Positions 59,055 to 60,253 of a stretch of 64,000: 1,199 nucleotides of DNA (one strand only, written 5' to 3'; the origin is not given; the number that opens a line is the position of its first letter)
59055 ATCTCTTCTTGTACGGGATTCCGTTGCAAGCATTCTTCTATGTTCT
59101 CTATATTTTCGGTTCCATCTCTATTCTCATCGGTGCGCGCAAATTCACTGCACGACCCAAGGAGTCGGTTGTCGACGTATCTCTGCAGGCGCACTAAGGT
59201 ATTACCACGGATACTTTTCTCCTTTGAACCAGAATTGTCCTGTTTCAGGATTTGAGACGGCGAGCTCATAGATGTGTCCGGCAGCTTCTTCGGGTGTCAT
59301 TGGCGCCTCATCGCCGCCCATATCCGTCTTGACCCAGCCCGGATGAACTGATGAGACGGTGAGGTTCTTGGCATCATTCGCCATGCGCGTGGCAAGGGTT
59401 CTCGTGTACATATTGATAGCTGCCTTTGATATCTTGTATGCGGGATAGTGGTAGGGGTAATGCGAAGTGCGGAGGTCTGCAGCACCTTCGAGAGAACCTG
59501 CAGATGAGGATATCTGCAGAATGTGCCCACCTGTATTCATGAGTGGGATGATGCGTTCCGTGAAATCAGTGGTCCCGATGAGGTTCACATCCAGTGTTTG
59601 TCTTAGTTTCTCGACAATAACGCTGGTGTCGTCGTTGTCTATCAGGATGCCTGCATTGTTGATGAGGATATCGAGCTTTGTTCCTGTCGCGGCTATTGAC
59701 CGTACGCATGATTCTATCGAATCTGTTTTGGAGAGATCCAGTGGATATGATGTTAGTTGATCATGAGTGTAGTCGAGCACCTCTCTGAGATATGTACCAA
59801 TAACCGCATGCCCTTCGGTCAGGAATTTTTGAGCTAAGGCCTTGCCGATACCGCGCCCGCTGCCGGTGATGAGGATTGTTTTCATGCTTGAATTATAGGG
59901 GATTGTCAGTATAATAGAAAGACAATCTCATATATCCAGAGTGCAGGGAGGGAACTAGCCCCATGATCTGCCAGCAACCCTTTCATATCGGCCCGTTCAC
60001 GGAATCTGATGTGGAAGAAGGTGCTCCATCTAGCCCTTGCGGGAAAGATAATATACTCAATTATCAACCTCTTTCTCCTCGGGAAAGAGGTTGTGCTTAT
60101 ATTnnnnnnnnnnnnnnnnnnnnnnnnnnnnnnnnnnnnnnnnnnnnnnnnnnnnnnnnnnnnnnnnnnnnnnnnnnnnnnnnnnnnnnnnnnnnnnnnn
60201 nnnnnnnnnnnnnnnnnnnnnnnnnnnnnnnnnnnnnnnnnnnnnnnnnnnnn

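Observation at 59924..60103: S-box (SAM-I) riboswitch controlling a trans-sulfuration PLP enzyme through Shine-Dalgarno sequestration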

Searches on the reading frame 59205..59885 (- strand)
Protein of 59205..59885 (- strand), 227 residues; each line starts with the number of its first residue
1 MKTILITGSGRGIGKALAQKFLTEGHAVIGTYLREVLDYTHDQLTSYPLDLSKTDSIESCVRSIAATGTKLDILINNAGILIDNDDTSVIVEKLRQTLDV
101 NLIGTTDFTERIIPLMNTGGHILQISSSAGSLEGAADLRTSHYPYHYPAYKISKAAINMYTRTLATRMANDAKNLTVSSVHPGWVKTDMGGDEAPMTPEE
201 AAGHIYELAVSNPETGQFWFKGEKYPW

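Call 6: search_protein_families(library=ncbifam, proteins=[window:59205-59885:-])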
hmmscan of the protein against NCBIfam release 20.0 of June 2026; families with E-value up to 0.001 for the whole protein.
window:59205-59885:- (227 aa): 215 families (the best 25 are shown)
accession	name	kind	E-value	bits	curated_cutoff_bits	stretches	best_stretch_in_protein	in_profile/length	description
NF006035.0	PRK08177.1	equivalog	1.1e-30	106.8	251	1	1-203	4-201/228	SDR family oxidoreductase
NF009466.0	PRK12826.1-2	subfamily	7.9e-29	100.8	222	1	3-205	5-207/248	3-oxoacyl-ACP reductase FabG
NF005403.0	PRK06953.1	equivalog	5.5e-28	98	254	1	1-207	1-199/222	SDR family oxidoreductase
NF005559.1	PRK07231.1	subfamily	1.2e-26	93.7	215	1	2-201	5-203/249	glucose 1-dehydrogenase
NF049951.1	HglthnlMButDhIsoH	equivalog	7.8e-26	90.9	350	1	1-218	1-216/226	1-hydroxy-2-glutathionyl-2-methyl-3-butene dehydrogenase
NF006073.0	PRK08219.1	equivalog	1.6e-25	90.2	218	1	1-189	3-178/227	SDR family oxidoreductase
TIGR01830.1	3oxo_ACP_reduc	equivalog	2.7e-25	89.5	297.75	1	5-190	2-186/239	3-oxoacyl-[acyl-carrier-protein] reductase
NF006074.0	PRK08220.1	equivalog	2.8e-25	89.4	312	1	2-189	9-184/251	2,3-dihydro-2,3-dihydroxybenzoate dehydrogenase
TIGR03971.1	SDR_subfam_1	subfamily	3e-25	89.1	300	2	45-194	67-207/271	mycofactocin-coupled SDR family oxidoreductase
NF005056.0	PRK06463.1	equivalog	6.5e-25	87.8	339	1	2-190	8-190/255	3-ketoacyl-(acyl-carrier-protein) reductase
NF005672.0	PRK07454.1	equivalog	1.9e-24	86.2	234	1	1-189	6-192/241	SDR family oxidoreductase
NF004824.0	PRK06180.1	subfamily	2.2e-24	86.1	298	1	2-194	5-192/279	oxidoreductase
NF004823.0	PRK06179.1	subfamily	3.2e-24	85.8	310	1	2-192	6-186/271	oxidoreductase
NF009464.0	PRK12824.1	subfamily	3.5e-24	85.8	269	1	2-190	3-190/245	3-oxoacyl-ACP reductase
NF005878.0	PRK07825.1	subfamily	7.6e-24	84.5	287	1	2-189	10-191/278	short chain dehydrogenase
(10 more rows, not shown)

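Call 7: search_protein_families(library=pfam, proteins=[window:59205-59885:-])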
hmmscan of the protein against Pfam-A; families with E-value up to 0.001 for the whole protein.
window:59205-59885:- (227 aa): 4 families
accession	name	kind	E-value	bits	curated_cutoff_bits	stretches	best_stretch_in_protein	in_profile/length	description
PF00106.31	adh_short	-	2.4e-33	115.7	26.6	1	2-192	1-189/195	short chain dehydrogenase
PF13561.12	adh_short_C2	-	1.4e-29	103.8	27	1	11-191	6-182/236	Enoyl-(Acyl carrier protein) reductase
PF01370.27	Epimerase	-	1.6e-05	24.9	20.9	1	4-177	1-169/240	NAD dependent epimerase/dehydratase family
PF08659.16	KR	-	0.00079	19.8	22.6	0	3-133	2-142/180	KR domain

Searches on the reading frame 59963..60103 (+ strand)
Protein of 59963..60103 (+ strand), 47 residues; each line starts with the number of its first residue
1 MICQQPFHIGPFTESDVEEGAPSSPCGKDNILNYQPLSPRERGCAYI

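Call 7: search_protein_families(library=pfam, proteins=[window:59963-60103:+])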
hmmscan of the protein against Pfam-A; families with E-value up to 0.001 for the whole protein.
window:59963-60103:+ (47 aa): 0 families
